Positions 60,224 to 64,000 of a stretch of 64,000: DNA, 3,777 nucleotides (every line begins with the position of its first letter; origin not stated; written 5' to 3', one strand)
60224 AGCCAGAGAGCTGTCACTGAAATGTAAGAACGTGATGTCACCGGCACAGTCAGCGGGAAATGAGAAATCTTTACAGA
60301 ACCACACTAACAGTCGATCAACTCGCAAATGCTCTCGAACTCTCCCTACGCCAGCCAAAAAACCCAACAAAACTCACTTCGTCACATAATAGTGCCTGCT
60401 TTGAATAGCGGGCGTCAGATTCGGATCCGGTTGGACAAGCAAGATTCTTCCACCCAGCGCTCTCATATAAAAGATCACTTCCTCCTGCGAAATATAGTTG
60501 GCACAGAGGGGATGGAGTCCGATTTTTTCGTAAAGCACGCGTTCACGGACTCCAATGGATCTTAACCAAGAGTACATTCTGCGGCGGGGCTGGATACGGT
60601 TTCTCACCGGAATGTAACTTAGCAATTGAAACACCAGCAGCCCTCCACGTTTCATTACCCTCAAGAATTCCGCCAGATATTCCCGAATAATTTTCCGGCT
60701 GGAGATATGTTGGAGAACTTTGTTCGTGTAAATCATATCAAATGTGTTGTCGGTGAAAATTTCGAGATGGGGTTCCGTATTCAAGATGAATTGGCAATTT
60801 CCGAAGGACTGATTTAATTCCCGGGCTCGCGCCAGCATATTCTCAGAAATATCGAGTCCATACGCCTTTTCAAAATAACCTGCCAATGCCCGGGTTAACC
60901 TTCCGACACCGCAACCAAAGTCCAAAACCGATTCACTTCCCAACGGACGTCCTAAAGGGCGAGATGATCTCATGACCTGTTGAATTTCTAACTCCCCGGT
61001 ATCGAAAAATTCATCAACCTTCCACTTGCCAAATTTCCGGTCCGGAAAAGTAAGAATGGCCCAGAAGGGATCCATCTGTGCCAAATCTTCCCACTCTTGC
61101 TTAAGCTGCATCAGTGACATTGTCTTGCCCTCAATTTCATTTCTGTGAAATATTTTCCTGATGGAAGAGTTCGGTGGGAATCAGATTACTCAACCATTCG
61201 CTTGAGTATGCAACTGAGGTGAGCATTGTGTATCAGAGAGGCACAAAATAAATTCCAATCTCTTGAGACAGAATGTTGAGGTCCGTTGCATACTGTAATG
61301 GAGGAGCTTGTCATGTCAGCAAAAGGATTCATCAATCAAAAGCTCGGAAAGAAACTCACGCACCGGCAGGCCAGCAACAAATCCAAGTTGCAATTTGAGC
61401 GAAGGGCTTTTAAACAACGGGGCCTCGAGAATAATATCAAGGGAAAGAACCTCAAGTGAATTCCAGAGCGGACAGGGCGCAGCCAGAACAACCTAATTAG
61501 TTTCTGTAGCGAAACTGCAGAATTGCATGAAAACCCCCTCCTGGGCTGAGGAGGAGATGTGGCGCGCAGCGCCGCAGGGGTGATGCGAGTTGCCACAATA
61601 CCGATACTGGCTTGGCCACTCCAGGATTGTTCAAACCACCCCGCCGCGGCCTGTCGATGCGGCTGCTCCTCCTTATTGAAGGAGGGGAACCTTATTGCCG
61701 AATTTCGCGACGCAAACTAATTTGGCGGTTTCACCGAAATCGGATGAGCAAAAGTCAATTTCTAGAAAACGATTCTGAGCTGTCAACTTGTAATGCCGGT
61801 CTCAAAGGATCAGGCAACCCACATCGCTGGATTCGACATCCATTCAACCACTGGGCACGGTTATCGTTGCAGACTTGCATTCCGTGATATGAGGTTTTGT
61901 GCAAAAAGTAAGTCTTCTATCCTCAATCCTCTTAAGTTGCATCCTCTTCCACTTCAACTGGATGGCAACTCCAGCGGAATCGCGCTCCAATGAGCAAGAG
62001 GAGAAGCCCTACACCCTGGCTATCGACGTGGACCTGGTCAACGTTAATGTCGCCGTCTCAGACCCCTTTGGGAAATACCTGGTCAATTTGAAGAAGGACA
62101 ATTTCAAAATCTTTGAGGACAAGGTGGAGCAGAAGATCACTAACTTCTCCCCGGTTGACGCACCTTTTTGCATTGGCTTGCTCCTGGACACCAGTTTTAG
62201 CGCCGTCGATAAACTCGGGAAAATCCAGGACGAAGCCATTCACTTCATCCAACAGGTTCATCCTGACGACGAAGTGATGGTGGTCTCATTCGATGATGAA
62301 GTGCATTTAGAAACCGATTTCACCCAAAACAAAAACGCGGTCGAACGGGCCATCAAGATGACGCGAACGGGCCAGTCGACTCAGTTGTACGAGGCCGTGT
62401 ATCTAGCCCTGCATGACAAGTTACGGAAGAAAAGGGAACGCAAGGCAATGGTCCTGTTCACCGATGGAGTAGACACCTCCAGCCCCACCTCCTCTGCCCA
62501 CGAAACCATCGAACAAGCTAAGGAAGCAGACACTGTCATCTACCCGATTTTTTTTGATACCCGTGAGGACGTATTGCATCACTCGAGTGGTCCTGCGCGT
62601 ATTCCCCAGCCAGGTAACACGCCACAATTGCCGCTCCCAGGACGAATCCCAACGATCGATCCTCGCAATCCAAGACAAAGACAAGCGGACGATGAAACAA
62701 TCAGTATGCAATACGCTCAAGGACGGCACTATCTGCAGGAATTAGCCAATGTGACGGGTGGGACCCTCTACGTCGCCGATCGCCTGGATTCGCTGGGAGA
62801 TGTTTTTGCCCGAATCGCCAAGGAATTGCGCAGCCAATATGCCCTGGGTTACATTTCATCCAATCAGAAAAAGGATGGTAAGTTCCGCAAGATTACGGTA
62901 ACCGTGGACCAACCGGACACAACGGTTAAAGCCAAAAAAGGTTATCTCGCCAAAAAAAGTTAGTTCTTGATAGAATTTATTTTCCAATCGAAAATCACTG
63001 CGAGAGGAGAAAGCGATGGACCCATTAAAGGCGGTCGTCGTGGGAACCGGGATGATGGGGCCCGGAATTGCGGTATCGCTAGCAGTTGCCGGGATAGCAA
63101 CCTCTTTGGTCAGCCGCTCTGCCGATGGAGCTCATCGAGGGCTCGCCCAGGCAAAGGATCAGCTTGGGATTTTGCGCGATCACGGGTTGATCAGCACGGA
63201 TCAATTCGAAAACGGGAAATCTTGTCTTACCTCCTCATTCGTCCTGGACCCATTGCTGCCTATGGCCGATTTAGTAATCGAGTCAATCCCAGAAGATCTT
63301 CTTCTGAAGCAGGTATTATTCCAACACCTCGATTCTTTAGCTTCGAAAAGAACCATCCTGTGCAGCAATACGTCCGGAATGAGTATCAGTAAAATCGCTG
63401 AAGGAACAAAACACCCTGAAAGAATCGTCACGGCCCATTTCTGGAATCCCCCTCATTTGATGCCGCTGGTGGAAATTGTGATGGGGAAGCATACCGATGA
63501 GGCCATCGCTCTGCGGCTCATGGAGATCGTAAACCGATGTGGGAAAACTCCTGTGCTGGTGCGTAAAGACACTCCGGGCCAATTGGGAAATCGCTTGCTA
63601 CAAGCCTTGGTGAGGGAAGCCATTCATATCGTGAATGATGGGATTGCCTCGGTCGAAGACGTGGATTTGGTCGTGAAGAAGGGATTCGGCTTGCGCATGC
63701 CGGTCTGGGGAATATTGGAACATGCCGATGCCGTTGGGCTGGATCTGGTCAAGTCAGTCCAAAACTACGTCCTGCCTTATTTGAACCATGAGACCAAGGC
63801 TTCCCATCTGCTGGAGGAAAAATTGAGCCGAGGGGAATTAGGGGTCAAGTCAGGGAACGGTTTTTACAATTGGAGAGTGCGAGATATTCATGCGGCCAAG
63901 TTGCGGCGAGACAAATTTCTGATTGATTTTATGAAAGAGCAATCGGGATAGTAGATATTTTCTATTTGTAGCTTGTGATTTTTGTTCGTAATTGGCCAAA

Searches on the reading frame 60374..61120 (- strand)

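Call 16: search_protein_families(library=pfam, proteins=[window:60374-61120:-], max_evalue=0.001)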
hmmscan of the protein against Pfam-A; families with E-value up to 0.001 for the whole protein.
window:60374-61120:- (248 aa): 12 families
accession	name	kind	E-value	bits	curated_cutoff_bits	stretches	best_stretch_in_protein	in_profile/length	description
PF08241.18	Methyltransf_11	-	3.6e-20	72.8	21.2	1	66-164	1-95/95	Methyltransferase domain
PF13649.12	Methyltransf_25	-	3.8e-19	69.6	27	1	65-160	1-97/97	Methyltransferase domain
PF13847.12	Methyltransf_31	-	3.9e-16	59.5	27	1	63-167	5-112/145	Methyltransferase domain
PF08242.18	Methyltransf_12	-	1.1e-15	58.6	30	1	66-162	1-98/98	Methyltransferase domain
PF13489.12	Methyltransf_23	-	1.4e-12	48.1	27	1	61-168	22-120/164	Methyltransferase domain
PF01209.24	Ubie_methyltran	-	1e-07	32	20.1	1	62-165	48-152/233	ubiE/COQ5 methyltransferase family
PF02353.26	CMAS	-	3.3e-06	27.1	27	1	63-171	64-171/273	Mycolic acid cyclopropane synthetase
PF07021.18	MetW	-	3.5e-06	27.2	21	1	64-181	16-126/193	Methionine biosynthesis protein MetW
PF05401.17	NodS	-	8.1e-06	26.2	24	1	47-164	32-144/201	Nodulation protein S (NodS)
PF13679.12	Methyltransf_32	-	0.00035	21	27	1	57-107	21-77/143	Methyltransferase domain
PF05175.20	MTS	-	0.00047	20.3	23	1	62-163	32-137/170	Methyltransferase small domain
PF05891.18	Methyltransf_PK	-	0.00089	19.3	27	0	63-164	57-159/218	AdoMet dependent proline di-methyltransferase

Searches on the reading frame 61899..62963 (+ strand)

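Call 16: search_protein_families(library=pfam, proteins=[window:61899-62963:+], max_evalue=0.001)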
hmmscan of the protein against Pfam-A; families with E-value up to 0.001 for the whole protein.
window:61899-62963:+ (354 aa): 2 families
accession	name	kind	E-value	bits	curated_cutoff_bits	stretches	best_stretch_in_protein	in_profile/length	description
PF13519.12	VWA_2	-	3.7e-12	47.3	27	1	94-190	3-106/107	von Willebrand factor type A domain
PF00092.34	VWA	-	6e-11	43.3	23.8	1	93-219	3-139/174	von Willebrand factor type A domain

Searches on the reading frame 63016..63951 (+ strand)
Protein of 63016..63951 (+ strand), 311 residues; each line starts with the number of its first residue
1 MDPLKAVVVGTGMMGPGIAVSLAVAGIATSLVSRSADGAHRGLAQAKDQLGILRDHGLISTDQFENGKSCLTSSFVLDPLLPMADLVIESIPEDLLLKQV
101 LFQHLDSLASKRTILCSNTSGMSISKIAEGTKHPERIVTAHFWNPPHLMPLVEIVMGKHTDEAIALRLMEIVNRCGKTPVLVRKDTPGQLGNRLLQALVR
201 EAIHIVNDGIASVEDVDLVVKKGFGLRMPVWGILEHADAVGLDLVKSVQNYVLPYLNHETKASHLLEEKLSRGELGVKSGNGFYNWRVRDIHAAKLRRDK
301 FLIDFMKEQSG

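Call 16: search_protein_families(library=pfam, proteins=[window:63016-63951:+], max_evalue=0.001)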
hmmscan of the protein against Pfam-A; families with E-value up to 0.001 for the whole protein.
window:63016-63951:+ (311 aa): 2 families
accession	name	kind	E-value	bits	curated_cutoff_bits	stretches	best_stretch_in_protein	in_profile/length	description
PF02737.24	3HCDH_N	-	4.4e-50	170.5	22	1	6-185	2-179/180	3-hydroxyacyl-CoA dehydrogenase, NAD binding domain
PF00725.27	3HCDH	-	5.7e-21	75.3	22.1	1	190-286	3-97/97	3-hydroxyacyl-CoA dehydrogenase, C-terminal domain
